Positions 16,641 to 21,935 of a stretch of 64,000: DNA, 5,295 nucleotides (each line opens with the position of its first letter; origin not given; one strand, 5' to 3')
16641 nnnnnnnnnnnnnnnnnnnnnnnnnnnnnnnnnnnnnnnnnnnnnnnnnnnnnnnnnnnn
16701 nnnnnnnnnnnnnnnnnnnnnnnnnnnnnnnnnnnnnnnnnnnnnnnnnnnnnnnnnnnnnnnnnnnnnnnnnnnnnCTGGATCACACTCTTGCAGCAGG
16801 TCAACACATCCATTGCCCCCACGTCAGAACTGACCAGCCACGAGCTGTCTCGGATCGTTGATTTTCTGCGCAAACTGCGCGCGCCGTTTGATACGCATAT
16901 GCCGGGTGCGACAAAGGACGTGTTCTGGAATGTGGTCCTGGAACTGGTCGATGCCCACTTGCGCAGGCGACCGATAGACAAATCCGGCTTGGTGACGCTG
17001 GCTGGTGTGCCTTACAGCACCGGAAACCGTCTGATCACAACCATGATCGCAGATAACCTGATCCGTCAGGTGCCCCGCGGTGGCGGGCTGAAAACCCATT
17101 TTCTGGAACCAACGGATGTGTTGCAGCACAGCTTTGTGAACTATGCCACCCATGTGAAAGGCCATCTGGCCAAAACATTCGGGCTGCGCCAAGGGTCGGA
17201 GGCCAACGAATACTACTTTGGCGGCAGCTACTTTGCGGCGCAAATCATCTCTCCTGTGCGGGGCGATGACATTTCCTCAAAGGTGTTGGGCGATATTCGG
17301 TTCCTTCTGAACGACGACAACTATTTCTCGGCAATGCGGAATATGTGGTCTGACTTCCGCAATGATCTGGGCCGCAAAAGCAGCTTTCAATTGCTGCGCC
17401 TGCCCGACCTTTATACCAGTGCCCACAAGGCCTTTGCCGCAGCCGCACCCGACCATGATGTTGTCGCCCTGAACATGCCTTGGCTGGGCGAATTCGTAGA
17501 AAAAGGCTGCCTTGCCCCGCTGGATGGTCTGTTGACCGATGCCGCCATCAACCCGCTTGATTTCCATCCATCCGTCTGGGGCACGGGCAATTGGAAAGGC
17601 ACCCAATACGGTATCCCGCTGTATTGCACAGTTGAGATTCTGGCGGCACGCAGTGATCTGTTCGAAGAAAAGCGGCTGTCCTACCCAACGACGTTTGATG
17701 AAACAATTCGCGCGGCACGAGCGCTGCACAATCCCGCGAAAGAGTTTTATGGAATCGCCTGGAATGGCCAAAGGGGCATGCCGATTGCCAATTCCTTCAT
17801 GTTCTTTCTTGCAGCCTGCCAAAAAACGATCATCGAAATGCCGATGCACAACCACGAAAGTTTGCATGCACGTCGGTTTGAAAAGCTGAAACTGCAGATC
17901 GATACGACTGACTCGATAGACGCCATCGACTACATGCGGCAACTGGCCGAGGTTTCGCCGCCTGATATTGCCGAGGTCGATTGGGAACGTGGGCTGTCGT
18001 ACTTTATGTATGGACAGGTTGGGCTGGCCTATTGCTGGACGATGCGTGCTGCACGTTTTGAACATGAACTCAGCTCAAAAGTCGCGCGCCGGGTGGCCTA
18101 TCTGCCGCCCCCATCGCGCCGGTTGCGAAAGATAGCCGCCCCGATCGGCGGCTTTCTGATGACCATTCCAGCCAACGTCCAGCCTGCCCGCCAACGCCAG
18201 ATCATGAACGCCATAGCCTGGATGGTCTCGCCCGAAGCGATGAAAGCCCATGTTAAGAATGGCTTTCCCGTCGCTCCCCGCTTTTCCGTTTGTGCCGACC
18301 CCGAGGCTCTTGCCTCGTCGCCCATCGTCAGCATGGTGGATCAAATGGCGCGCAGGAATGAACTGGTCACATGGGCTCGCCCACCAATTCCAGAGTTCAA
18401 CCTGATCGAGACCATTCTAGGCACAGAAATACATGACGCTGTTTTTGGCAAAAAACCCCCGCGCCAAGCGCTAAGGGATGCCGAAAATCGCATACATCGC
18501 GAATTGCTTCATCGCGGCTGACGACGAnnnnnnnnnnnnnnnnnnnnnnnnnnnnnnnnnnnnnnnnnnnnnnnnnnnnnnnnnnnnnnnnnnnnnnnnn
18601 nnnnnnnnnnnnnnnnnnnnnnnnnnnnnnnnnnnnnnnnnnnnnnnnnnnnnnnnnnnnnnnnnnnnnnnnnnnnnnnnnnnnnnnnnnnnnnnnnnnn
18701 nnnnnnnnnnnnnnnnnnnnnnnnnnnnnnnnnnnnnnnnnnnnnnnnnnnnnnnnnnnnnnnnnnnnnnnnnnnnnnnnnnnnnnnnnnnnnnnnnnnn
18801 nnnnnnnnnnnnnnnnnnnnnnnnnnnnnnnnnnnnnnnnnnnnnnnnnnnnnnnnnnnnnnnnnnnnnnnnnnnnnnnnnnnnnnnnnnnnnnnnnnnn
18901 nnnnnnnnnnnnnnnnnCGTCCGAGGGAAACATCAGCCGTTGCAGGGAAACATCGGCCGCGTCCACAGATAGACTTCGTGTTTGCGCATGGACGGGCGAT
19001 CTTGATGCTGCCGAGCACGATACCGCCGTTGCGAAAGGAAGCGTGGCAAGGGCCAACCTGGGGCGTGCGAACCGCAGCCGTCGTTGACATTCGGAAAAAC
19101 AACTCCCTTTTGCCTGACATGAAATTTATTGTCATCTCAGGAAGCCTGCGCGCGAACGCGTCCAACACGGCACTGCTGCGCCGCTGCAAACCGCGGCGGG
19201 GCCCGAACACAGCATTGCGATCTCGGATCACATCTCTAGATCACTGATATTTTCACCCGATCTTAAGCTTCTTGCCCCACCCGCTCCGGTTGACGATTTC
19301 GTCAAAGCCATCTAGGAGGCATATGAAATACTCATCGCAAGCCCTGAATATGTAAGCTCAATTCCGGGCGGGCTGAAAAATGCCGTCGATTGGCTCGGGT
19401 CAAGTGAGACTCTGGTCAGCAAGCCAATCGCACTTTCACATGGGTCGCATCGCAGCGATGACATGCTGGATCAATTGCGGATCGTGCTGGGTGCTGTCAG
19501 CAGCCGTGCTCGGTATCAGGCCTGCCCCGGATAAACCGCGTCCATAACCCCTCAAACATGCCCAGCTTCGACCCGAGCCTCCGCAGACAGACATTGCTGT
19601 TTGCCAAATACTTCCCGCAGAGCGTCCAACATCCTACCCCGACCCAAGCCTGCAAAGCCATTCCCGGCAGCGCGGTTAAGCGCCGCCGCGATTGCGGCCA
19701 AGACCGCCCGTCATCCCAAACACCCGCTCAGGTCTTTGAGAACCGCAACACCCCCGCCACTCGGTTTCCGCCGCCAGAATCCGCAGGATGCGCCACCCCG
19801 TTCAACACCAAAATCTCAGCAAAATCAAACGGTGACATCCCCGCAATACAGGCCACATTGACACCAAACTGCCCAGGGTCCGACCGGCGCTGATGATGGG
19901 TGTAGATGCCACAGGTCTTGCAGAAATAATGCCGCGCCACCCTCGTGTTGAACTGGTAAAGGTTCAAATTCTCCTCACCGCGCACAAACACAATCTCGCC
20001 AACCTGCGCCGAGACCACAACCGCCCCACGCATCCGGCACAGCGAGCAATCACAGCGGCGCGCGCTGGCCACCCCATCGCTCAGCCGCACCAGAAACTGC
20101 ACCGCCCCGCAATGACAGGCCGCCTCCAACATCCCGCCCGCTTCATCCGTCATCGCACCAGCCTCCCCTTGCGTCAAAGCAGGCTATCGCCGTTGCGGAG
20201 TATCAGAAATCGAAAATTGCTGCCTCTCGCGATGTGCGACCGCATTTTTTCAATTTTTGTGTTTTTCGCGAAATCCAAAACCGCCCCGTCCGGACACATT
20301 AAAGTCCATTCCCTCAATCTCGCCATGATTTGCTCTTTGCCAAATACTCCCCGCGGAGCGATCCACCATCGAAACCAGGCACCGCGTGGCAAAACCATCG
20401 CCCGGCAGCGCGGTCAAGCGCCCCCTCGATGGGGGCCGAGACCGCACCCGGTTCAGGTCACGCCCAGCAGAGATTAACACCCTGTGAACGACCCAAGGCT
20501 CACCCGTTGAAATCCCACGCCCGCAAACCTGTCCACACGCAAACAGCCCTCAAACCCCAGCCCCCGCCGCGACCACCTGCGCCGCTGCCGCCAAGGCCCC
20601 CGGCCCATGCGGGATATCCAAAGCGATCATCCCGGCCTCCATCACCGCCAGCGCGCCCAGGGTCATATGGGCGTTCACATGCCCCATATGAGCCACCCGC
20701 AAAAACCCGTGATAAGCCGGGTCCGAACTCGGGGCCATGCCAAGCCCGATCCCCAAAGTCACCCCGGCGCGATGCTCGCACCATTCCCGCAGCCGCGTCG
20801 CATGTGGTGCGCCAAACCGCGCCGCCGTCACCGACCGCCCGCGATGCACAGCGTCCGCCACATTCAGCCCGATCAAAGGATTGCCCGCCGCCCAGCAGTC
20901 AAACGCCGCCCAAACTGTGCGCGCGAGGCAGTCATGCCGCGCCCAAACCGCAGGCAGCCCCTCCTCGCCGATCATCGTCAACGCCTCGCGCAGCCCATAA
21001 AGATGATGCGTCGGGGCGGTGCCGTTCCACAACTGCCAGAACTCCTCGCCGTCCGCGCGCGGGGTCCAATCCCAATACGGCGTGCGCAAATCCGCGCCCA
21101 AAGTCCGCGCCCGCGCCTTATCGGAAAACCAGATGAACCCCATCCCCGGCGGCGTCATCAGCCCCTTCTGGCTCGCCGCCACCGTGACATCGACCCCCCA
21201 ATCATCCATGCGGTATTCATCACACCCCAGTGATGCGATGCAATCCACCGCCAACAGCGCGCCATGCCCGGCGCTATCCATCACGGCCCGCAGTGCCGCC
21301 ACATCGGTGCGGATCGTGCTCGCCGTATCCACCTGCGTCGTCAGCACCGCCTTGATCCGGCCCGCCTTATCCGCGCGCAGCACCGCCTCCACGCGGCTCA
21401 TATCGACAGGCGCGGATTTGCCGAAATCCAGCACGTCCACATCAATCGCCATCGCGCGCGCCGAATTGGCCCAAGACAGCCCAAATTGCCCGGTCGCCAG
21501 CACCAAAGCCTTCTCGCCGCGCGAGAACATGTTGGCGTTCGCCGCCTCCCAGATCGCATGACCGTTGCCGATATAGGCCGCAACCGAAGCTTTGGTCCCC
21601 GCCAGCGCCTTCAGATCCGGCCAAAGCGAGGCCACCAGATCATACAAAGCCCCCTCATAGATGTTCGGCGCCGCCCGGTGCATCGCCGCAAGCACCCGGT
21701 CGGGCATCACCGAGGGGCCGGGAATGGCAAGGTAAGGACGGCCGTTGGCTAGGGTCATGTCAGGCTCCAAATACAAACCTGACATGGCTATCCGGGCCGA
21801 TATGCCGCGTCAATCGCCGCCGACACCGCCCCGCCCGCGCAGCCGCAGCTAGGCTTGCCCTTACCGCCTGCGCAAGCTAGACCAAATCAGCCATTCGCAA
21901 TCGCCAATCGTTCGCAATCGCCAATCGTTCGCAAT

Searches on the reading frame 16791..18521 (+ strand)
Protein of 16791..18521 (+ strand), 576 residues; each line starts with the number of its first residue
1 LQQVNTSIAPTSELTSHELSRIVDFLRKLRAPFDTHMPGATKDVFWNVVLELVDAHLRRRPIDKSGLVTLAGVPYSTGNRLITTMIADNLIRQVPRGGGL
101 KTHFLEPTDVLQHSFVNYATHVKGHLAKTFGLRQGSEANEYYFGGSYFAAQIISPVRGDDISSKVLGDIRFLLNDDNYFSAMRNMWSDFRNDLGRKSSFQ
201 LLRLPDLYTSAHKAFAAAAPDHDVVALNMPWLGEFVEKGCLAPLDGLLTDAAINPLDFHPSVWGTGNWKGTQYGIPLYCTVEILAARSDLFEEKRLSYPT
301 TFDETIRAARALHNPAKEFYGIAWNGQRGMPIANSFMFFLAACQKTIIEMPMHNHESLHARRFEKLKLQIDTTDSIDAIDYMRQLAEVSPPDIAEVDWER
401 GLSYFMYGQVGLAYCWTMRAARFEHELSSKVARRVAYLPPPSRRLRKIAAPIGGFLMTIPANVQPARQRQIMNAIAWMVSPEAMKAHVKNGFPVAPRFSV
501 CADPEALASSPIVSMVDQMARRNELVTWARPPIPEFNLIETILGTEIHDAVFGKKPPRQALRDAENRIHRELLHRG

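Call 8: search_protein_families(library=pfam, proteins=[window:16791-18521:+])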
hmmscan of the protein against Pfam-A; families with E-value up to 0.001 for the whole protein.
window:16791-18521:+ (576 aa): 2 families
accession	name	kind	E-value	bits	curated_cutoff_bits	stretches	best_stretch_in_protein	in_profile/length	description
PF01547.30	SBP_bac_1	-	8.8e-18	65.8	26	1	207-484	36-306/307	Bacterial extracellular solute-binding protein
PF13416.11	SBP_bac_8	-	3.2e-17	63.7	27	1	216-511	33-275/279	Bacterial extracellular solute-binding protein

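Call 16: search_protein_families(library=ncbifam, proteins=[window:16791-18521:+], max_evalue=0.01)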
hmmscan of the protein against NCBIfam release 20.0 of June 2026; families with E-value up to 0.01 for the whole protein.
window:16791-18521:+ (576 aa): 1 family
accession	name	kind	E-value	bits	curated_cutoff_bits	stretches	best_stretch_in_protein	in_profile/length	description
NF007011.0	PRK09474.1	equivalog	0.0014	17.5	291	0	169-325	33-176/396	maltose/maltodextrin ABC transporter substrate-binding protein MalE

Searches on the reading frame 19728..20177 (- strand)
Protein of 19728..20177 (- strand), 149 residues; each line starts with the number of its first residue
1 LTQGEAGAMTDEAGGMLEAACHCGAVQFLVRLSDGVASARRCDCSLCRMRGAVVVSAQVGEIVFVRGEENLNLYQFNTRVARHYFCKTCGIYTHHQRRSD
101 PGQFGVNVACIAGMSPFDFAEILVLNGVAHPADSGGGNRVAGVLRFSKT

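Call 8: search_protein_families(library=pfam, proteins=[window:19728-20177:-])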
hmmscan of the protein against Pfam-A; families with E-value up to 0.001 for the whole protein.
window:19728-20177:- (149 aa): 1 family
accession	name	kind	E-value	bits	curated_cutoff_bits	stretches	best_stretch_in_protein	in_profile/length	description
PF04828.22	GFA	-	4.6e-10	40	24.3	1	17-112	2-100/115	Glutathione-dependent formaldehyde-activating enzyme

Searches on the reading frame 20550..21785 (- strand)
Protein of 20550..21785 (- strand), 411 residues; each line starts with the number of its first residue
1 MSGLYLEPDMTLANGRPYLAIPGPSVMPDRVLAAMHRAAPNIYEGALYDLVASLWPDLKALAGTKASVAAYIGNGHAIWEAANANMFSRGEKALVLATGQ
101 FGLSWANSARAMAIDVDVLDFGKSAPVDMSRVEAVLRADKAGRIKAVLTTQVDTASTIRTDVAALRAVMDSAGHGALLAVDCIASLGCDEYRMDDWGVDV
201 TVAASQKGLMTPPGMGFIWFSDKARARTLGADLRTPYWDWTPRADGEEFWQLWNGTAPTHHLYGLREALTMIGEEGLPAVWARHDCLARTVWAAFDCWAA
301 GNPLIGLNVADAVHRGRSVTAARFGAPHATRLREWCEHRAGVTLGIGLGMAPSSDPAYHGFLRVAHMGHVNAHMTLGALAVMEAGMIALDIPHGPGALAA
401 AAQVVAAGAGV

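Call 8: search_protein_families(library=pfam, proteins=[window:20550-21785:-])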
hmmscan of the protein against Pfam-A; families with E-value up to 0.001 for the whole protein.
window:20550-21785:- (411 aa): 1 family
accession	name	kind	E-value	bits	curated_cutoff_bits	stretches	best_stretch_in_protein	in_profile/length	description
PF00266.25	Aminotran_5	-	5.4e-15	55.7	21.5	1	85-341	84-332/371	Aminotransferase class-V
